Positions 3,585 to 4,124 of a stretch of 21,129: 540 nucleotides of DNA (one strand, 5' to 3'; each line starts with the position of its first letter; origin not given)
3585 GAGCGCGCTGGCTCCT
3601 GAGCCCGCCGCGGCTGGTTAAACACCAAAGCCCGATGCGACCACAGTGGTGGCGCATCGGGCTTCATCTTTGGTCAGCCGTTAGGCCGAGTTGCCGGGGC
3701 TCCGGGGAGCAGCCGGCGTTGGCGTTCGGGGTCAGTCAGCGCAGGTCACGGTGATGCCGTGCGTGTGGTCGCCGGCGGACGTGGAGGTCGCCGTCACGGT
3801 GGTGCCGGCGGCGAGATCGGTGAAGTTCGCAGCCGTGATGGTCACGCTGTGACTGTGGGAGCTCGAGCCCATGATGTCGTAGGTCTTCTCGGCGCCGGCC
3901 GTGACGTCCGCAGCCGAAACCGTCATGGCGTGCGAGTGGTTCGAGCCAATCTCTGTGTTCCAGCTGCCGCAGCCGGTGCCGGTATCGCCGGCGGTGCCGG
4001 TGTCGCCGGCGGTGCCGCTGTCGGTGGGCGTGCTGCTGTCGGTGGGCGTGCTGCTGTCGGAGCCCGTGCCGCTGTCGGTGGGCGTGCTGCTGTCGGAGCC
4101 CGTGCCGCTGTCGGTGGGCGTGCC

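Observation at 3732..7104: Duplicated Tat-lipoproteins with a novel triple-HxH domain flanking a sugar-dehydrogenase/cytochrome c fusion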

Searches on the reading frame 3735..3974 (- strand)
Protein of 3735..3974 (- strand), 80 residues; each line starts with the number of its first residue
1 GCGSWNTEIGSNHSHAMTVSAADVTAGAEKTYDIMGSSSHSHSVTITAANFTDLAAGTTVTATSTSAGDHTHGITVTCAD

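Call 6: find_homologous_proteins(query=window:3735-3974:-, max_evalue=0.001)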
Query seq(80 aa) (80 aa): 3 proteins with E <= 0.001 among 7 candidates.
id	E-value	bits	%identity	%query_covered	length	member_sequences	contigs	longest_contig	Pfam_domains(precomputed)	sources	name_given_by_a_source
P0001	2.7e-36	140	94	98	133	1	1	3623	-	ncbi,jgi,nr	ncbi:MAG: hypothetical protein JRH11_21290 [Deltaproteobacteria bacterium]|nr:hypothetical protein [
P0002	5.5e-23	98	67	98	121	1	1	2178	-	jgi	jgi:hypothetical protein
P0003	5.3e-9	54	45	98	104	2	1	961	-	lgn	-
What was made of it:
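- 3732..4232 (-): HxH lipoprotein A (166 aa), downstream paralogue. 94% identical domain in P0001 (call 6).
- Tried and rejected: It found only 3 proteins (call 6) and wrongly suggested rarity.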

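Call 7: search_solved_structures(query=window:3735-3974:-, max_evalue=10, show_alignments=2)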
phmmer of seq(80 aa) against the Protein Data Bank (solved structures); distinct sequences matched with E-value up to 10: 1.
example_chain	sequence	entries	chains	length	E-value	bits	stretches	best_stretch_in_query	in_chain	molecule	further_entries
3u4k_A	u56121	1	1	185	7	10.7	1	21-68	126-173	Fimbria adhesin protein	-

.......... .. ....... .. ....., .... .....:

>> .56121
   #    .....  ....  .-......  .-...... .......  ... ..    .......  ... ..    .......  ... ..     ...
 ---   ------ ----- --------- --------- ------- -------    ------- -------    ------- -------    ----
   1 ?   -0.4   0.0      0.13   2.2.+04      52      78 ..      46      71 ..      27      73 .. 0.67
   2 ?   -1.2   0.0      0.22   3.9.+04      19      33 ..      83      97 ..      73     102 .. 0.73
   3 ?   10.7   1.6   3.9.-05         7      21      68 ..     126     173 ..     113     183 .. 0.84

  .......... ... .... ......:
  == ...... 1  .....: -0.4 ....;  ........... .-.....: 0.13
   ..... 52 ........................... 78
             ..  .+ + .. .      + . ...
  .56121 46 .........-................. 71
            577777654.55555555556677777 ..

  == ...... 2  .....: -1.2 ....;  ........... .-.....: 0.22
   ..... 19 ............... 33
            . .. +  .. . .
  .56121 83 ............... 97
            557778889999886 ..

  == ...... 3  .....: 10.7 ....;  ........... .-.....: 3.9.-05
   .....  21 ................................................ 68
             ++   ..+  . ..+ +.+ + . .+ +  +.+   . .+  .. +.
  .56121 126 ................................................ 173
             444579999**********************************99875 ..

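Call 12: find_encoding_contigs(protein=P0001, flank=10000)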
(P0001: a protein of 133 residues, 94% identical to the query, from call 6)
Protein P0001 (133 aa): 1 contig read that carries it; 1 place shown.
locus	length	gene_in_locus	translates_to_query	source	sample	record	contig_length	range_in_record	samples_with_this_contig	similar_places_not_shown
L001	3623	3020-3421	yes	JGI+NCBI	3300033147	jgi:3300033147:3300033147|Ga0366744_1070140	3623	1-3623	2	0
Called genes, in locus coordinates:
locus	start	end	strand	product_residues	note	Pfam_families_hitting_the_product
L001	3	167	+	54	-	?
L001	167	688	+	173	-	PF06094:GGACT, PF13772:AIG2_2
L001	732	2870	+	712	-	PF07995:GSDH, PF22807:TrAA12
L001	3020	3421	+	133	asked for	-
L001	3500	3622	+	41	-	?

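Call 13: find_encoding_contigs(protein=P0002, flank=10000)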
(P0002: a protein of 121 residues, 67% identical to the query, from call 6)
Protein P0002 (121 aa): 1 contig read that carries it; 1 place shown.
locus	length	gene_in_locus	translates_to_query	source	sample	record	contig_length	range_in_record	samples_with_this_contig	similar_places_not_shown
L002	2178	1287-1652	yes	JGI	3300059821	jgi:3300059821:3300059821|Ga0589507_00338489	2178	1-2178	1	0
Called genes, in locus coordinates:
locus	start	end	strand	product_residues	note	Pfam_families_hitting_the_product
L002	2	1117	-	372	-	?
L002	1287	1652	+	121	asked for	-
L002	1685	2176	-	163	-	?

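Call 14: find_encoding_contigs(protein=P0003, flank=10000)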
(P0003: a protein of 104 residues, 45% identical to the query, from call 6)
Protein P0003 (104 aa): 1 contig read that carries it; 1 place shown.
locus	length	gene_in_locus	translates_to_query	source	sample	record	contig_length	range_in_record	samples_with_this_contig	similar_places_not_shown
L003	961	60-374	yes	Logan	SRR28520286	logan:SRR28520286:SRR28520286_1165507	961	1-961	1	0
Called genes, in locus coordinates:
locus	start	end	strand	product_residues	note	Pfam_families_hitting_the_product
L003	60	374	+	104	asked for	-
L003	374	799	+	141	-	-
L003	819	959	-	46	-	?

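Call 20: predict_structure(alignment_id=A1)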
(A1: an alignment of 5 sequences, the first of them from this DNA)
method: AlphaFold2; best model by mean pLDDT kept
length: 80 residues; sequences in the alignment: 5
mean_pLDDT: 87.3   pTM: 0.74
mean pLDDT of the five models: 87.3, 81.7, 75.7, 52.8, 49.0
residues with pLDDT >= 90: 34; 70-90: 43; 50-70: 3; < 50: 0
segments of 3 or more residues with pLDDT < 50: none
pLDDT, mean of each block of 10 residues (from residue 1): 81 82 90 86 93 91 89 86
secondary structure, 60 per line:
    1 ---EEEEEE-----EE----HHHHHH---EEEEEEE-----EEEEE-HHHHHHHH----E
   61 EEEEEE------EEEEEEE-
elements in order: E4-9 H21-26 E30-36 E42-46 H48-55 E60-66 E73-79

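Call 22: search_protein_representatives(alignment_id=A1)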
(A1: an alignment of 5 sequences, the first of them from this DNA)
Query: 5 sequences, 80 profile positions. Proteins with E-value up to 0.001 (for the whole library): 1664; up to 1e-10: 742; up to 1e-30: 18. The best 150 are listed.
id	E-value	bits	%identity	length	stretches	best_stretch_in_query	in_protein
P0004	1.3e-57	207.9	-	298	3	8-78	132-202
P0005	1.2e-51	188.8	-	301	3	4-78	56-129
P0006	3.7e-43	161.5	-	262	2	5-79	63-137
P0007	4.1e-42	158.2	-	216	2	7-78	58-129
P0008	2.3e-41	155.8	-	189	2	2-79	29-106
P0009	9.6e-41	153.8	-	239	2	6-79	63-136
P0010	7.9e-40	150.9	-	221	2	4-79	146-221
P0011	2.2e-37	143.1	-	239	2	1-79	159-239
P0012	7.1e-37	141.4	-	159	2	11-78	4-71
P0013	1.3e-36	140.6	-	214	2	2-79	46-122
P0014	2.9e-36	139.4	-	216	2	2-79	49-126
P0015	5.0e-36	138.7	-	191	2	2-79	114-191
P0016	5.6e-35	135.3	-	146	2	6-78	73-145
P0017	1.0e-33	131.3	-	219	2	2-78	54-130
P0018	2.9e-33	129.8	-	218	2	4-79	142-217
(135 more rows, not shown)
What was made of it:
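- Checked: The HxH domain profile finds 742 cluster representatives at E<=1e-10 (call 22).
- Family size and spread: 1664 cluster representatives at E<=1e-3 and 742 at E<=1e-10 (call 22).
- Tried and rejected: The exhaustive profile search corrected this (call 22).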

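Call 32: find_homologous_proteins(query=A2, max_evalue=0.00001)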
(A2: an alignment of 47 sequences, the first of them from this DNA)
Query A2 (47 sequences) (80 aa, profile of the alignment): 328 proteins with E <= 0.00001 among 716 candidates; the best 120 are listed.
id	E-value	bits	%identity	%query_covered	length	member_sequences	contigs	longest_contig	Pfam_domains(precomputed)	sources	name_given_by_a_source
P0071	4.1e-28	115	55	96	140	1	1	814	-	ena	-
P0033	1.4e-27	113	60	96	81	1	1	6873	-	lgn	-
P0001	7.2e-27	111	94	98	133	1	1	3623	-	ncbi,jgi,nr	ncbi:MAG: hypothetical protein JRH11_21290 [Deltaproteobacteria bacterium]|nr:hypothetical protein [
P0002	1.5e-26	110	67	98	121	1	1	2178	-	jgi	jgi:hypothetical protein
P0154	4.5e-26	109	55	98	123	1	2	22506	-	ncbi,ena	-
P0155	4.6e-26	109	56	89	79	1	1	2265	-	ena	-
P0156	5.5e-26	108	58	98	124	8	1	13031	-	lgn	-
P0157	8.0e-26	108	62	89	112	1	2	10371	-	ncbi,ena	-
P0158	9.4e-26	108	58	96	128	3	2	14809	-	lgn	-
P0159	1.4e-25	107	60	91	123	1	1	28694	-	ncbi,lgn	-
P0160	1.7e-25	107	50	98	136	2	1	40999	-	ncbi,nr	ncbi:MAG: hypothetical protein M4D80_36820 [Myxococcota bacterium]|nr:hypothetical protein [Myxococc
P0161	1.9e-25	107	59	93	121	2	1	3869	-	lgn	-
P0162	2.3e-25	106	62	93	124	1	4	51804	-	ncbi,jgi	-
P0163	2.6e-25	106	61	93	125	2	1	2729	-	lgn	-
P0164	2.6e-25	106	64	93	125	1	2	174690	-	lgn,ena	-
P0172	5.8e-25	105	54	93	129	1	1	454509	-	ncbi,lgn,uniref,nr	ncbi:hypothetical protein [Tenacibaculum caenipelagi]|uniref:Uncharacterized protein n=1 Tax=Tenacib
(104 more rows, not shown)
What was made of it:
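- On Any Pfam-A or NCBIfam family (HxH domain): The precomputed Pfam field was empty for all 120 listed homologues (call 32).
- All source names are 'hypothetical protein', and the precomputed Pfam field is empty (call 32).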

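Call 35: find_related_loci(query=A3, collection=genome_contigs, flank=10000)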
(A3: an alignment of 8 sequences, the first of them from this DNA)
Query A3 (80 aa) in genome_contigs; peptide patterns used: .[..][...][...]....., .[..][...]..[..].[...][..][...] (x = any residue, [..] = any of these).
298 stretches matched a pattern; 92 encode a relative of the query (tblastn E <= 1e-3); the best 80 are kept; 80 distinct loci.
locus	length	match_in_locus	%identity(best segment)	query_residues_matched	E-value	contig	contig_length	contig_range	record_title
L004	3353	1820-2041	62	6-79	6e-26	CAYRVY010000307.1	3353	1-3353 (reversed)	MAG TPA_asm: uncultured Flavobacteriaceae bacterium isolate SRP215229_co1_17 genome assembly, contig: NODE_24068_length_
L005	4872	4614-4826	61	9-79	2e-24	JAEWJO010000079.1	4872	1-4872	MAG: Proteobacteria bacterium isolate OH_PBrB_153 k127_247474, whole genome shotgun sequence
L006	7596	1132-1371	59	2-78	5e-24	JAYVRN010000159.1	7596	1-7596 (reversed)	MAG: Myxococcales bacterium isolate GL73_DN_concoct_207_sub GL73_DN_concoct_207_sub_158, whole genome shotgun sequence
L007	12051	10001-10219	60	7-79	5e-24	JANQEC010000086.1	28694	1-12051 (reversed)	MAG: Cyclobacteriaceae bacterium isolate PL23a_bin.113 k99_4738775, whole genome shotgun sequence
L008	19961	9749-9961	61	9-79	7e-24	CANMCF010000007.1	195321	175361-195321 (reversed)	uncultured Bizionia sp. isolate 1139.fasta genome assembly, contig: NODE_7, whole genome shotgun sequence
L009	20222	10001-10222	57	6-79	1e-23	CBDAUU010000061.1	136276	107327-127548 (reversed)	MAG: Kofleriaceae bacterium isolate ffba1ace-c5ca-4b13-bc8a-5e7048f45719 genome assembly, contig: contig_61, whole genom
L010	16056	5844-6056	61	9-79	2e-23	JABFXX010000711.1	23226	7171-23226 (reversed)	MAG: Kofleriaceae bacterium isolate Bin8.14 NODE_751_length_23226_cov_5.794287, whole genome shotgun sequence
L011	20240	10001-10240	58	2-78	3e-23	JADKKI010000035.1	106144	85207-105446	MAG: Myxococcales bacterium isolate Vibo_18-Q3-R45-57_MAXAC.190 tig00008523-10-1075490, whole genome shotgun sequence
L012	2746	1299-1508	68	9-79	3e-23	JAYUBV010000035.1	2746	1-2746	MAG: Pseudomonadota bacterium isolate GFS_6818 GFS_6818_34, whole genome shotgun sequence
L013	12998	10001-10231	57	2-78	5e-23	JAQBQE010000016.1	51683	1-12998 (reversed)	MAG: Myxococcales bacterium isolate RYN_365 scaffold_306286, whole genome shotgun sequence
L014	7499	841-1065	59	1-78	5e-23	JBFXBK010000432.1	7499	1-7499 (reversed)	MAG: Polyangiaceae bacterium isolate CA_2019_TPBS_44 NODE_36801_length_7499_cov_4.075014_TPBS, whole genome shotgun sequ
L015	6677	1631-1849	59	6-79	6e-23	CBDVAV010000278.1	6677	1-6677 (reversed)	MAG TPA_asm: uncultured bacterium isolate SRR22302374_concoct_6 genome assembly, contig: ERZ26661914.9887, whole genome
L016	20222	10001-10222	55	6-79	7e-23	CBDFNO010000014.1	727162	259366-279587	MAG: Flavobacteriaceae bacterium isolate e7212e0b-8b37-4e1a-9f8d-11c6b3e62a89 genome assembly, contig: contig_14, whole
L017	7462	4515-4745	56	2-78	9e-23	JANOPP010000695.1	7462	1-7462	MAG: Myxococcales bacterium isolate VAR_4_metabat_47_sub VAR_4_k141_2076433, whole genome shotgun sequence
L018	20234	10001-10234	55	2-79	1e-22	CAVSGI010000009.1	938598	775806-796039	MAG: uncultured delta proteobacterium isolate MFD05684.bin.2.251 genome assembly, contig: contig_45020, whole genome sho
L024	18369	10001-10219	56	7-79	2e-22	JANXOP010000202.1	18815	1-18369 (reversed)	MAG: Kofleriaceae bacterium isolate GL140_1_concoct_276 GL140_1_k141_612409, whole genome shotgun sequence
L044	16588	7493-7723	56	1-78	5e-21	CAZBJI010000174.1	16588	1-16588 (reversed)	MAG TPA_asm: uncultured Polyangiaceae bacterium isolate SRP287453_co1_312 genome assembly, contig: NODE_6275_length_1658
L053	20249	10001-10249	59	2-79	6e-20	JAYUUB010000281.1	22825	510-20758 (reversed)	MAG: Polyangiaceae bacterium isolate GL122_DN_metabat_25 GL122_DN_metabat_25_280, whole genome shotgun sequence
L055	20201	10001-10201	57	12-78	6e-20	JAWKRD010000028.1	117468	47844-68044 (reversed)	MAG: Polyangiaceae bacterium isolate ABC1.109 ABC1.109.fa-28, whole genome shotgun sequence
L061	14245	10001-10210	55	9-79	1e-19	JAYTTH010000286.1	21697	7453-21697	MAG: Pseudobdellovibrionaceae bacterium isolate GFS_5333 GFS_5333_285, whole genome shotgun sequence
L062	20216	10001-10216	54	7-78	2e-19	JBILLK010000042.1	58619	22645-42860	MAG: Polyangiaceae bacterium isolate ME2017-07-27_3300044645_group7_bin87 Rohwer_bin1489_scaffold_199_c1, whole genome s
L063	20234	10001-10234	47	2-79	2e-19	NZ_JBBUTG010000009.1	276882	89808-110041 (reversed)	Ideonella lacteola strain DXS29W DXS29W_ctg009, whole genome shotgun sequence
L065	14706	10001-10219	53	6-78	4e-19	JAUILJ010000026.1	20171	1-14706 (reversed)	MAG: Polyangia bacterium isolate Co_bin.42 NODE_15007_length_20171_cov_0.822091, whole genome shotgun sequence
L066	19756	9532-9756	52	4-78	3e-19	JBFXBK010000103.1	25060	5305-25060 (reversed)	MAG: Polyangiaceae bacterium isolate CA_2019_TPBS_44 NODE_9573_length_25060_cov_4.374524_TPBS, whole genome shotgun sequ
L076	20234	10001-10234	46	2-79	2e-17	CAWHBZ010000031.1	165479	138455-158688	MAG: uncultured beta proteobacterium isolate MFD00962.bin.2.238 genome assembly, contig: contig_27825, whole genome shot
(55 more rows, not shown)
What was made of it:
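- Loci come from Kofleriaceae, Polyangiaceae, Haliangiales, Sandaracinaceae, Flavobacteriaceae, Cyclobacteriaceae, Reichenbachiella, Ideonella and Pseudobdellovibrionaceae (call 35).
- Tried and rejected: It worked with 8 closer sequences (call 35).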

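Call 42: find_encoding_contigs(protein=P0160, flank=8000, max_places=2)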
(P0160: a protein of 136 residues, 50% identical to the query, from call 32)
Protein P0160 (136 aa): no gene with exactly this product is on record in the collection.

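Call 43: find_encoding_contigs(protein=P0172, flank=8000, max_places=2)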
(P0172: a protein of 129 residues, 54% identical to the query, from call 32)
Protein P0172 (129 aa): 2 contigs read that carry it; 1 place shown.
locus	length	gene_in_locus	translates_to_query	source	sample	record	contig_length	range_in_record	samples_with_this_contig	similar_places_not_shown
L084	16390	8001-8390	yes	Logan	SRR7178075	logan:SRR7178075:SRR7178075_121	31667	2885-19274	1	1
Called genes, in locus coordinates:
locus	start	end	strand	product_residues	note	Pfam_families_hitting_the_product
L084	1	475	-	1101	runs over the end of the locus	PF01433:Peptidase_M1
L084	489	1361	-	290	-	PF02463:SMC_N (faint), PF00005:ABC_tran, PF13304:AAA_21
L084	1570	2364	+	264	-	PF06580:His_kinase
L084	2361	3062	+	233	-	PF00072:Response_reg, PF04397:LytTR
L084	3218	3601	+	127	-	PF03965:Penicillinase_R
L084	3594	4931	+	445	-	PF05569:Peptidase_M56, PF01551:Peptidase_M23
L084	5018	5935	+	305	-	PF01522:Polysacc_deac_1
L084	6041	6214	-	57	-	-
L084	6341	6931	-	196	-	PF06736:TMEM175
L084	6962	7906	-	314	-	PF02678:Pirin, PF05726:Pirin_C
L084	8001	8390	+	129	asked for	-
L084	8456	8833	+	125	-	-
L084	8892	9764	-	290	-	PF02678:Pirin, PF05726:Pirin_C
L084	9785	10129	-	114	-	-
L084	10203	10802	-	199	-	PF00027:cNMP_binding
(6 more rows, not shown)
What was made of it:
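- two pirin genes in Tenacibaculum (call 43).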

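Call 51: search_protein_families(library=pfam, alignment_id=A4, max_evalue=0.00001)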
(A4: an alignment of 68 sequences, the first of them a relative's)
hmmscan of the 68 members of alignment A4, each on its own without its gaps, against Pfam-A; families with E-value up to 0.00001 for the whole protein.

A. member 1, L055:6624-9263:- (880 aa): 1 family
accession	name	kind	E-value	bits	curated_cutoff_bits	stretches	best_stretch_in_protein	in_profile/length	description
PF10282.15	Lactonase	-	8.1e-08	32.3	21.7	1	154-234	33-117/344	Lactonase, 7-bladed beta-propeller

B. families by the number of members that match (of 68 scanned): 55 families (the first 25 are shown)
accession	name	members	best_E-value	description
PF01476.26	LysM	6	6.5e-25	LysM domain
PF05140.19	ResB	6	7.9e-16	ResB-like family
PF23473.1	LysM3_LYK4_5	5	9.9e-10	LYK4/5 LysM3 domain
PF01578.25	Cytochrom_C_asm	4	1.4e-39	Cytochrome C assembly protein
PF01464.25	SLT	4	8.1e-21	Transglycosylase SLT domain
PF10282.15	Lactonase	4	6.2e-08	Lactonase, 7-bladed beta-propeller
PF01432.26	Peptidase_M3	3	3.6e-124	Peptidase family M3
PF00465.25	Fe-ADH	3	9.1e-49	Iron-containing alcohol dehydrogenase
PF13685.12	Fe-ADH_2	3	1.5e-14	Iron-containing alcohol dehydrogenase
PF19310.4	TOP_N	3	1.5e-06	Neurolysin/Thimet oligopeptidase, N-terminal domain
PF25137.1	ADH_Fe_C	2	3.6e-47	Fe-containing alcohol dehydrogenase family, C-terminal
PF03466.25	LysR_substrate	2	7.2e-31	LysR substrate binding domain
PF00126.33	HTH_1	2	4.1e-20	Bacterial regulatory helix-turn-helix protein, lysR family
PF02416.21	TatA_B_E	2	3e-18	mttA/Hcf106 family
PF00501.34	AMP-binding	1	1.2e-65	AMP-binding enzyme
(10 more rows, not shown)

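Call 52: search_protein_families(library=pfam, alignment_id=A5, max_evalue=0.00001)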
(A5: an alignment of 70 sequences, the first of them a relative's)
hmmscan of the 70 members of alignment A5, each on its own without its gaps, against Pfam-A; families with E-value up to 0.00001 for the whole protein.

A. member 1, L055:10212-13172:- (987 aa): 7 families
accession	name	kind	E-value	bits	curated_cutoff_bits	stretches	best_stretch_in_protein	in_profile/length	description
PF13424.12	TPR_12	-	5e-23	81.5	30.1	2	605-676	3-76/77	Tetratricopeptide repeat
PF00515.34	TPR_1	-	3.2e-15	55.7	27.8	0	650-677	6-33/34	Tetratricopeptide repeat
PF17874.7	TPR_MalT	-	2.1e-13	50.7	45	1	590-723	25-155/336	MalT-like TPR region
PF07719.23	TPR_2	-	7.7e-12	44.8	27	0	646-677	2-33/34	Tetratricopeptide repeat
PF13401.12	AAA_22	-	3.3e-10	40.8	27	1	100-195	4-104/130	AAA domain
PF13181.12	TPR_8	-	1.5e-07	31.4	25.7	0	651-674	7-30/34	Tetratricopeptide repeat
PF13432.12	TPR_16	-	6.3e-06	27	32.7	0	572-636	3-62/65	Tetratricopeptide repeat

B. families by the number of members that match (of 70 scanned): 56 families (the first 25 are shown)
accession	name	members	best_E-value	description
PF10728.14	DUF2520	14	5.4e-41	Domain of unknown function (DUF2520)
PF03807.23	F420_oxidored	9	8.9e-08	NADP oxidoreductase coenzyme F420-dependent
PF22668.1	DUF7009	4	5e-40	Family of unknown function (DUF7009)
PF00515.34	TPR_1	4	1.6e-15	Tetratricopeptide repeat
PF07719.23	TPR_2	4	7.3e-12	Tetratricopeptide repeat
PF13424.12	TPR_12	3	1e-23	Tetratricopeptide repeat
PF17874.7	TPR_MalT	3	2.1e-13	MalT-like TPR region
PF13401.12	AAA_22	3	3.6e-11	AAA domain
PF13181.12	TPR_8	3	1.3e-07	Tetratricopeptide repeat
PF00115.25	COX1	2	2.8e-121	Cytochrome C and Quinol oxidase polypeptide I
PF02433.20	FixO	2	1.4e-79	Cytochrome C oxidase, mono-heme subunit/FixO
PF00266.25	Aminotran_5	2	2.5e-43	Aminotransferase class-V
PF00072.30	Response_reg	2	2.7e-36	Response regulator receiver domain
PF00155.27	Aminotran_1_2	2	3.4e-11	Aminotransferase class I and II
PF01053.26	Cys_Met_Meta_PP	2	9.5e-09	Cys/Met metabolism PLP-dependent enzyme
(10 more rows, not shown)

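Call 59: search_solved_structures(query=A6, max_evalue=10, show_alignments=3)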
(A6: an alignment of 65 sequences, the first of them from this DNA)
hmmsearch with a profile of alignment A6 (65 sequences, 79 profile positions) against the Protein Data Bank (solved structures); distinct sequences matched with E-value up to 10: 2.
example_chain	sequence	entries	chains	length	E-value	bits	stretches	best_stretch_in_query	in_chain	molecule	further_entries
8ath_A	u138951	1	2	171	0.24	14.7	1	20-50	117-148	Lysosome-associated membrane glycoprotein 1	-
4pob_A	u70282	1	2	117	0.9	12.9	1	7-31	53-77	Thioredoxin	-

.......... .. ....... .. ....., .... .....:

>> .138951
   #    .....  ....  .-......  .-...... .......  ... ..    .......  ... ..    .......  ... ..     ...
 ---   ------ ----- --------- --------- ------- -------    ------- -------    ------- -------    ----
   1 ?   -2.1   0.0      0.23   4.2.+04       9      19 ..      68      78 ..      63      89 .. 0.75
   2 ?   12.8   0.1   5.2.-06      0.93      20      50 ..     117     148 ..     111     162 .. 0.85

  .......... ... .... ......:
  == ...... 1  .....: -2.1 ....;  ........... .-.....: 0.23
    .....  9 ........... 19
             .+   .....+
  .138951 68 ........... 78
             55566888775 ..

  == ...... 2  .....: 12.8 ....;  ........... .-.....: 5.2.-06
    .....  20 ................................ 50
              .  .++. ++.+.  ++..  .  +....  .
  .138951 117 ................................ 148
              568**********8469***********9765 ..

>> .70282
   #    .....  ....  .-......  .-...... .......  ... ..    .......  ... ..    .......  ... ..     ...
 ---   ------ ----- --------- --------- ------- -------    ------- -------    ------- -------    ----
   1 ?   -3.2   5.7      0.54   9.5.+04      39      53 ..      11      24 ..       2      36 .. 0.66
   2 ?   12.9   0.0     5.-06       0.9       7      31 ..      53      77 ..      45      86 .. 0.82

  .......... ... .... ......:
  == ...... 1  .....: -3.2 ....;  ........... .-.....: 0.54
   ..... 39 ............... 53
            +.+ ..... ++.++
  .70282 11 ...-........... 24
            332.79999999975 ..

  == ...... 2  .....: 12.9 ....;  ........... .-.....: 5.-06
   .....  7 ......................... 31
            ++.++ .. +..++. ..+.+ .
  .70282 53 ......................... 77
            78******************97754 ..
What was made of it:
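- On Any solved structure or fold: The profile search against PDB sequences gave a best E of 0.24 (call 59).
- The PDB profile search gives nothing below E 0.24 (call 59).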

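Call 60: search_protein_families(library=pfam, alignment_id=A6, max_evalue=1)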
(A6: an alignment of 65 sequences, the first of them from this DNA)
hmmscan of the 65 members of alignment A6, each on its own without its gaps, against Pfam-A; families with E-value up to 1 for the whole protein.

A. member 1, seq(80 aa): 1 family
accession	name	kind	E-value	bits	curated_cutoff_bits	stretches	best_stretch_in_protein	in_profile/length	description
PF18316.7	S-l_SbsC_C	-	0.009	16.9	26.6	1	36-77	16-59/86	S-layer protein SbsC C-terminal domain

B. families by the number of members that match (of 65 scanned): 41 families (the first 25 are shown)
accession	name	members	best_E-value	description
PF12789.12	PTR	7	0.036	Phage tail repeat like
PF17964.7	Big_10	3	0.011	Bacterial Ig domain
PF09136.16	Glucodextran_B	3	0.015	Glucodextranase, domain B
PF17883.6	MBG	2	0.0006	MBG domain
PF17766.7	fn3_6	2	0.0025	Fibronectin type-III domain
PF18316.7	S-l_SbsC_C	2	0.009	S-layer protein SbsC C-terminal domain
PF22468.2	ACT_9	2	0.018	ACT domain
PF12733.13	Cadherin-like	2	0.029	Cadherin-like beta sandwich domain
PF18998.6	Flg_new_2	2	0.22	Divergent InlB B-repeat domain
PF15868.10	MBF2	1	0.013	Transcription activator MBF2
PF09956.15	Phage_cement_2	1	0.013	Phage cement protein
PF00884.28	Sulfatase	1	0.016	Sulfatase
PF07828.18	PA-IL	1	0.019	PA-IL-like protein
PF13290.12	CHB_HEX_C_1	1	0.023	Chitobiase/beta-hexosaminidase C-terminal domain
PF12971.12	NAGLU_N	1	0.03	Alpha-N-acetylglucosaminidase (NAGLU) N-terminal domain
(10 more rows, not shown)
